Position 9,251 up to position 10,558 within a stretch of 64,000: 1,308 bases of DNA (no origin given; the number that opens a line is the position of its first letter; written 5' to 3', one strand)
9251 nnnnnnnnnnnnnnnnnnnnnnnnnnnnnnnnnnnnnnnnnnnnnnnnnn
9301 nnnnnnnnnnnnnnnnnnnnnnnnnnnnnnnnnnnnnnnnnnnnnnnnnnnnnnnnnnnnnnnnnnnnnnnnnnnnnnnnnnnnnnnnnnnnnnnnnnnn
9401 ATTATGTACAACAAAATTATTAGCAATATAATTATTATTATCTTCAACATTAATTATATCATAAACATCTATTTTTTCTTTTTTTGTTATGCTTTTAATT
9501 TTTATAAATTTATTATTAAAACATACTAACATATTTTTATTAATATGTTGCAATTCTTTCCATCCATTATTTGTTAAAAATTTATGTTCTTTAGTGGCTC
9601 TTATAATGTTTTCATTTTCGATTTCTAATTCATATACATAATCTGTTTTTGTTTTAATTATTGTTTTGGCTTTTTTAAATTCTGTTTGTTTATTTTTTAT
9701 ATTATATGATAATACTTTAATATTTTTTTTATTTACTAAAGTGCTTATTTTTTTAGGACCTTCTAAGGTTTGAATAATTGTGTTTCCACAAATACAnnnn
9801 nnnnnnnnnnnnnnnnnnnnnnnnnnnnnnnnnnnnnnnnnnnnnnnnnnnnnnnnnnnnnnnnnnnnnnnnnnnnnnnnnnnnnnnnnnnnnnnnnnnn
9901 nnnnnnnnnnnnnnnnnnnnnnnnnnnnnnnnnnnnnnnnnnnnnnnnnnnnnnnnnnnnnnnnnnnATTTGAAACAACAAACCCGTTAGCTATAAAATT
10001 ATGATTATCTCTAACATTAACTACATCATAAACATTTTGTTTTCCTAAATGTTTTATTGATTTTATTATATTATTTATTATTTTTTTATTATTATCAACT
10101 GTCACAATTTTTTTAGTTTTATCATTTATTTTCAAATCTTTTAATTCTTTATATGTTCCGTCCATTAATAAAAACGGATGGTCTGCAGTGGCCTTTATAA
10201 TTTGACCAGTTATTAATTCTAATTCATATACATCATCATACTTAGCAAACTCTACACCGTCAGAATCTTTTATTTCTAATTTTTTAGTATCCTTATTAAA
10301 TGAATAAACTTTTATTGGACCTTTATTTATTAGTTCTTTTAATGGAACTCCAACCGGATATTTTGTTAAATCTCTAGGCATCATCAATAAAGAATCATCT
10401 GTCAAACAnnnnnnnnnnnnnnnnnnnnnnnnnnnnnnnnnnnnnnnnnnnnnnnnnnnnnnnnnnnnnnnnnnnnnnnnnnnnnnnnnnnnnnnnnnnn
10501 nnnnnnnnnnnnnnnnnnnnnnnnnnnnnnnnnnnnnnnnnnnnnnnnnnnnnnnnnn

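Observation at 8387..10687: Single AAA+/P-loop ATPase gene carrying three mini-inteins, one inside the Walker A loop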

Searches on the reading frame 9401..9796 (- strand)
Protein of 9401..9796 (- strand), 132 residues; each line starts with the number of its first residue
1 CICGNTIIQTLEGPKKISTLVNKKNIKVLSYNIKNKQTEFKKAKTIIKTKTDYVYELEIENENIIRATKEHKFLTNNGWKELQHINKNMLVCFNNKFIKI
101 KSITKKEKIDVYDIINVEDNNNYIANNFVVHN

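Call 4: search_protein_families(library=pfam, max_evalue=1, proteins=[window:9401-9796:-])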
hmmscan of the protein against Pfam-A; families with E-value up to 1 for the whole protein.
window:9401-9796:- (132 aa): 4 families
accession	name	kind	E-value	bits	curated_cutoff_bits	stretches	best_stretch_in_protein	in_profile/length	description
PF14890.11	Intein_splicing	-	1.7e-15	57.6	35.8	2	15-93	10-94/155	Intein splicing domain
PF11236.13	DUF3037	-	0.015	15.9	22.6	1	15-88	39-116/118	Protein of unknown function (DUF3037)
PF06953.17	ArsD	-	0.034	14.9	27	1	2-48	17-63/123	Arsenical resistance operon protein ArsD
PF12147.14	Methyltransf_20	-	0.095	12.3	21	1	51-115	79-141/309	Putative methyltransferase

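Call 46: find_homologous_proteins(query=A2, max_evalue=0.00001)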
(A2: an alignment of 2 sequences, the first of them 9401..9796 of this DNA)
Query A2 (2 sequences): 323 candidates shared short words with the query, none scored E <= 0.00001.

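Call 69: search_solved_structures(query=window:9401-9796:-, max_evalue=0.01, show_alignments=1)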
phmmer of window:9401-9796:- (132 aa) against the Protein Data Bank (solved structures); distinct sequences matched with E-value up to 0.01: 21.
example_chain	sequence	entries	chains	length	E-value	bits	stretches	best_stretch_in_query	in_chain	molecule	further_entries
4o1r_A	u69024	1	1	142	5.2e-09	39.6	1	16-132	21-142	Replicative DNA helicase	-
1mi8_A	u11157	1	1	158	1.2e-08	38.5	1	2-95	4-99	DnaB intein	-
6frg_A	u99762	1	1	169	1e-07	35.5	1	2-94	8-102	Replicative DNA helicase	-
6frh_A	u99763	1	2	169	1e-07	35.5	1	2-94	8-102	Replicative DNA helicase,Replicative DNA helicase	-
4kl6_A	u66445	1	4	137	6.1e-07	32.9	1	17-132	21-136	DNA-directed DNA polymerase,Nucleic acid binding, OB-fold, tRNA/helicase-type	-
6fre_A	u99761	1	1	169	2.6e-06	30.9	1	2-94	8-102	Replicative DNA helicase,Replicative DNA helicase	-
7cfv_A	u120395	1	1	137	1.2e-05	28.8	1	24-132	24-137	Spl DnaX mini-intein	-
2keq_A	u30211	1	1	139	1.5e-05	28.4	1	18-132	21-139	DNA polymerase III alpha subunit, Nucleic acid binding OB-fold tRNA/helicase-type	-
4kl5_A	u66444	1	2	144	1.7e-05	28.3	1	18-132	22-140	DNA polymerase III, alpha subunit, Nucleic acid binding, OB-fold, tRNA/helicase-type chime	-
6qaz_A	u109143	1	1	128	9.6e-05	25.9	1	7-132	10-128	cyanophage-like gp41-1 intein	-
7qil_A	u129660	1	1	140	0.00099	22.6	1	53-131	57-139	DnaE intein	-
6riz_A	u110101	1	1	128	0.0013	22.2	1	8-132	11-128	gp41-1 intein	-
5ol7_A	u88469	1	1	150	0.0023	21.4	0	17-78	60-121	DNA-directed DNA polymerase,DNA-directed DNA polymerase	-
5ol6_A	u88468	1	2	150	0.0023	21.4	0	17-78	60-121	Nucleic acid binding, OB-fold, tRNA/helicase-type,DNA-directed DNA polymerase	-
6y75_B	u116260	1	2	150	0.0034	20.8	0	5-131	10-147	NAD(P)(+)--arginine ADP-ribosyltransferase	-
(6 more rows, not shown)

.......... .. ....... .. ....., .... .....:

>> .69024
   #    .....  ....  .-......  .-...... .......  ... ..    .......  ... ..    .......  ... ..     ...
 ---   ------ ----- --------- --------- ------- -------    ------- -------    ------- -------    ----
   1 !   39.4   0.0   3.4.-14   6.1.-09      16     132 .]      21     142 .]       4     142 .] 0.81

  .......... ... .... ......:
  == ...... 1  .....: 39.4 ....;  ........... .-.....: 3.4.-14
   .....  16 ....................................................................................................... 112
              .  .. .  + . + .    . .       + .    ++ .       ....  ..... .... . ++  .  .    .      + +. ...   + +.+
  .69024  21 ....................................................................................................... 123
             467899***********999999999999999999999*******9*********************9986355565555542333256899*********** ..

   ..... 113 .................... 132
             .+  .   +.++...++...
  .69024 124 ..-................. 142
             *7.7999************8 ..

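Call 74: search_protein_representatives(alignment_id=A2)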
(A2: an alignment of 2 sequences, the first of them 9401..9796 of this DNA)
Query: 2 sequences, 133 profile positions. Proteins with E-value up to 0.001 (for the whole library): 3913; up to 1e-10: 248; up to 1e-30: 13. The best 150 are listed.
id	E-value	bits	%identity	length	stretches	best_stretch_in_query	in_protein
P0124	5.5e-63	227.2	-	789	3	1-133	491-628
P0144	3.7e-60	218.1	-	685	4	1-88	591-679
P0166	1.5e-49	183.7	-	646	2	1-133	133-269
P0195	2.2e-47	176.7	-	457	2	1-133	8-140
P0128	8.8e-45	168.3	-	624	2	1-133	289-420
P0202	2.7e-43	163.5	-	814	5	1-88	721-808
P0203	5.8e-43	162.4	-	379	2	1-133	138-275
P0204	1.3e-40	154.8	-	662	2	1-133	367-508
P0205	3.6e-40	153.4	-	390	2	1-92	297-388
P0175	1.9e-34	134.8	-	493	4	1-93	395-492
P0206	1.4e-33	132.1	-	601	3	1-133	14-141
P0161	8.5e-33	129.5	-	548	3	1-93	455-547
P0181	3.3e-31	124.4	-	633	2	1-133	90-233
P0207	2.0e-29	118.6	-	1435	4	1-133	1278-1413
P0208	4.2e-29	117.6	-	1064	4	1-133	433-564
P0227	8.4e-20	87.5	-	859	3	1-133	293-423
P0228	1.2e-19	87.0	-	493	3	1-133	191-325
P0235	1.6e-18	83.3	-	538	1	1-133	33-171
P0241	1.4e-17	80.3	-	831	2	1-133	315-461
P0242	2.3e-17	79.6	-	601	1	1-133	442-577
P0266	1.6e-15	73.6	-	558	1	1-133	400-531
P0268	2.0e-15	73.3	-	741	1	1-133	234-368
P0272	4.9e-15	72.0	-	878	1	1-133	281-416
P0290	5.3e-14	68.7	-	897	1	1-133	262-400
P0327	1.1e-12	64.5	-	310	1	1-133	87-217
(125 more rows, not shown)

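Call 76: search_protein_families(library=pfam, max_evalue=0.00001, proteins=[P0242, P0268, P0327, P0272, P0228, P0241, P0290, P0235, P0227, P0266])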
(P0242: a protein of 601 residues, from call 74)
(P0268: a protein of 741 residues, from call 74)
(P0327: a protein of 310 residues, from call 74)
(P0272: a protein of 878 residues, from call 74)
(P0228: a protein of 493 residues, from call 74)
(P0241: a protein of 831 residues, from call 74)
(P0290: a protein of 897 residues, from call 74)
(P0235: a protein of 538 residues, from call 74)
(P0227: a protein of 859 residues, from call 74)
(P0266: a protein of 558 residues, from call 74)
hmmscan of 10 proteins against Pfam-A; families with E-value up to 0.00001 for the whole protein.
P0242 (601 aa): 3 families
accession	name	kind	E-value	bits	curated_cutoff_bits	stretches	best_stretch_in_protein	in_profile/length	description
PF14890.11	Intein_splicing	-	1e-13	51.8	35.8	1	449-577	2-155/155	Intein splicing domain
PF03237.21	Terminase_6N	-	3.2e-06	27.4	22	1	87-289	5-211/215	Terminase large subunit, T4likevirus-type, N-terminal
PF07591.16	PT-HINT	-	5.6e-06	27.1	27.7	1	449-570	2-122/137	Pretoxin HINT domain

P0268 (741 aa): 1 family
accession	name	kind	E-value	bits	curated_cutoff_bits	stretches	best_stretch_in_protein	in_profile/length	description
PF14890.11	Intein_splicing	-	1.8e-07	31.6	35.8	0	270-329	31-94/155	Intein splicing domain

P0327 (310 aa): 2 families
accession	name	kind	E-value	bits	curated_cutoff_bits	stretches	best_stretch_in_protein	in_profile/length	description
PF14890.11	Intein_splicing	-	5.6e-14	52.7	35.8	1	185-217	123-155/155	Intein splicing domain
PF07591.16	PT-HINT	-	1.5e-09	38.7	27.7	1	93-217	1-136/137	Pretoxin HINT domain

P0272 (878 aa): 3 families
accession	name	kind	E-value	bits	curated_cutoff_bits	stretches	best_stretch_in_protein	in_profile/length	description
PF02867.20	Ribonuc_red_lgC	-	1.5e-88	298.2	23.9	1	74-692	1-523/523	Ribonucleotide reductase, barrel domain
PF14890.11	Intein_splicing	-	3.4e-16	59.8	35.8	2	292-377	7-93/155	Intein splicing domain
PF12637.14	TSCPD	-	1.5e-15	57.7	22.8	1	737-833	3-87/88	TSCPD domain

P0228 (493 aa): 4 families
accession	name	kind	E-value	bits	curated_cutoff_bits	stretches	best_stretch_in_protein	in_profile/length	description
PF17657.6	DNA_pol3_finger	-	2.3e-34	118.6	22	2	72-191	1-121/166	Bacterial DNA polymerase III alpha subunit finger domain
PF14890.11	Intein_splicing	-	2.5e-23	83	35.8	2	207-287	12-94/155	Intein splicing domain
PF01079.26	Hint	-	9.1e-07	29.1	29.7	0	397-467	11-84/213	Hint module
PF07591.16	PT-HINT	-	1.1e-06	29.3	27.7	1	208-325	8-136/137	Pretoxin HINT domain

P0241 (831 aa): 1 family
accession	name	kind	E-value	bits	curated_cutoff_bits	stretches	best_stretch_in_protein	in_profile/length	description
PF14890.11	Intein_splicing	-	4.9e-36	124.3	35.8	2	128-233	39-155/155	Intein splicing domain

P0290 (897 aa): 2 families
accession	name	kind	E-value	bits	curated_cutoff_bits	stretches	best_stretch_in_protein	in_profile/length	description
PF02867.20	Ribonuc_red_lgC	-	4.6e-110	369.2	23.9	1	68-710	1-523/523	Ribonucleotide reductase, barrel domain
PF14890.11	Intein_splicing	-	1.1e-17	64.7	35.8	1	272-400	5-155/155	Intein splicing domain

P0235 (538 aa): 4 families
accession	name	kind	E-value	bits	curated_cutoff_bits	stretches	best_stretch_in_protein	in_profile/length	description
PF04851.21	ResIII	-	1.5e-14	54.6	22.5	1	172-291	34-164/164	Type III restriction enzyme, res subunit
PF00271.37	Helicase_C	-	1.7e-14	54.4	23.5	1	397-497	9-109/110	Helicase conserved C-terminal domain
PF14890.11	Intein_splicing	-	1.9e-12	47.7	35.8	1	48-127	9-94/155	Intein splicing domain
PF16203.11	ERCC3_RAD25_C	-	2.4e-07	30.8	27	1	399-533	56-191/248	ERCC3/RAD25/XPB C-terminal helicase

P0227 (859 aa): 7 families
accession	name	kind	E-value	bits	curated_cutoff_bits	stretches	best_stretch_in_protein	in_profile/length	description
PF14890.11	Intein_splicing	-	7e-28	97.8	35.8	2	307-399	10-113/155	Intein splicing domain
PF07591.16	PT-HINT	-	6.9e-24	85.1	27.7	2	300-423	2-129/137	Pretoxin HINT domain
PF04280.21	Tim44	-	1.7e-20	74.1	29.6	2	497-633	9-147/147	Tim44-like domain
PF01079.26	Hint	-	8.6e-19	68.4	29.7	1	150-233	8-95/213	Hint module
PF13403.11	Hint_2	-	1e-13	52.4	28.4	0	293-324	2-33/147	Hint domain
PF14623.11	Vint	-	1e-13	51.9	27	0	27-93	1-65/166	Hint-domain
PF05203.21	Hom_end_hint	-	8.4e-06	26.4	32.1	0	28-61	1-34/228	Hom_end-associated Hint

P0266 (558 aa): 4 families
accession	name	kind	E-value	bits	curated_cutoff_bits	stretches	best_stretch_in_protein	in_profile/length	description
PF04466.19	Terminase_3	-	2.6e-46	158.2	23.2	1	27-229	4-200/201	Phage terminase large subunit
PF14890.11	Intein_splicing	-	2e-13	50.8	35.8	1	493-531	117-155/155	Intein splicing domain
PF17288.8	Terminase_3C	-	5.9e-11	43.4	26.7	1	265-401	1-146/155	Terminase RNAseH like domain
PF01079.26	Hint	-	3.3e-06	27.3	29.7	1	396-480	9-95/213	Hint module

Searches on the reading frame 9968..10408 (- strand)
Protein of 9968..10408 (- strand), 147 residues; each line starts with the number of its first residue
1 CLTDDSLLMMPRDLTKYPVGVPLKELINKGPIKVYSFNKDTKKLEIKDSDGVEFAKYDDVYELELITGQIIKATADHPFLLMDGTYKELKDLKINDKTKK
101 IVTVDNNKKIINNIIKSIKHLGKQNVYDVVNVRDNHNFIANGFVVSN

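Call 4: search_protein_families(library=pfam, max_evalue=1, proteins=[window:9968-10408:-])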
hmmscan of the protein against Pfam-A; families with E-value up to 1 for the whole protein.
window:9968-10408:- (147 aa): 1 family
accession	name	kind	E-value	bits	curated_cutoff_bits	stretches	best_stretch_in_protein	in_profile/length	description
PF14890.11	Intein_splicing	-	1.4e-13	51.4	35.8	1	21-147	10-155/155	Intein splicing domain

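Call 68: search_solved_structures(query=window:9968-10408:-, max_evalue=0.01)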
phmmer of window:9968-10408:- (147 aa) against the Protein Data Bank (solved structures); distinct sequences matched with E-value up to 0.01: 27.
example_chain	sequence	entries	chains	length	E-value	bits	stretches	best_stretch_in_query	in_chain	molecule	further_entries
2keq_A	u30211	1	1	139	7.9e-11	45.5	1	58-147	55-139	DNA polymerase III alpha subunit, Nucleic acid binding OB-fold tRNA/helicase-type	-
4kl5_A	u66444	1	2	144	8.8e-11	45.3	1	58-147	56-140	DNA polymerase III, alpha subunit, Nucleic acid binding, OB-fold, tRNA/helicase-type chime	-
4o1r_A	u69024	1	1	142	2e-09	40.9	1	18-147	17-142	Replicative DNA helicase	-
1mi8_A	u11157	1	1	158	5.6e-09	39.5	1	20-145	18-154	DnaB intein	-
6frg_A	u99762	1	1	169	2.1e-08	37.6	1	19-97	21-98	Replicative DNA helicase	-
6frh_A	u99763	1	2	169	2.2e-08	37.6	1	19-97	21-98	Replicative DNA helicase,Replicative DNA helicase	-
5ol6_A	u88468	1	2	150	1.3e-07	35.1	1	117-146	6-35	Nucleic acid binding, OB-fold, tRNA/helicase-type,DNA-directed DNA polymerase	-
5ol7_A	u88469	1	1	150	1.3e-07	35.1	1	117-146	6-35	DNA-directed DNA polymerase,DNA-directed DNA polymerase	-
4kl6_A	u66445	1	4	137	2.5e-07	34.1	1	58-147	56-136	DNA-directed DNA polymerase,Nucleic acid binding, OB-fold, tRNA/helicase-type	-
6fre_A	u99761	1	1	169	5.6e-07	33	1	19-97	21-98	Replicative DNA helicase,Replicative DNA helicase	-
7qil_A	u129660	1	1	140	1.1e-05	28.8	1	57-147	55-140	DnaE intein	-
7oec_A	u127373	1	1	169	6.8e-05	26.2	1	29-145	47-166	DNA polymerase II large subunit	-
7cfv_A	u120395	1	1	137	7.6e-05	26.1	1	71-147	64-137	Spl DnaX mini-intein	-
4lx3_B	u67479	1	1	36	8.2e-05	26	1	116-147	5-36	Nucleic acid binding, OB-fold, tRNA/helicase-type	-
4qfq_B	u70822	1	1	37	8.5e-05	25.9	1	116-147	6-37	Nucleic acid binding, OB-fold, tRNA/helicase-type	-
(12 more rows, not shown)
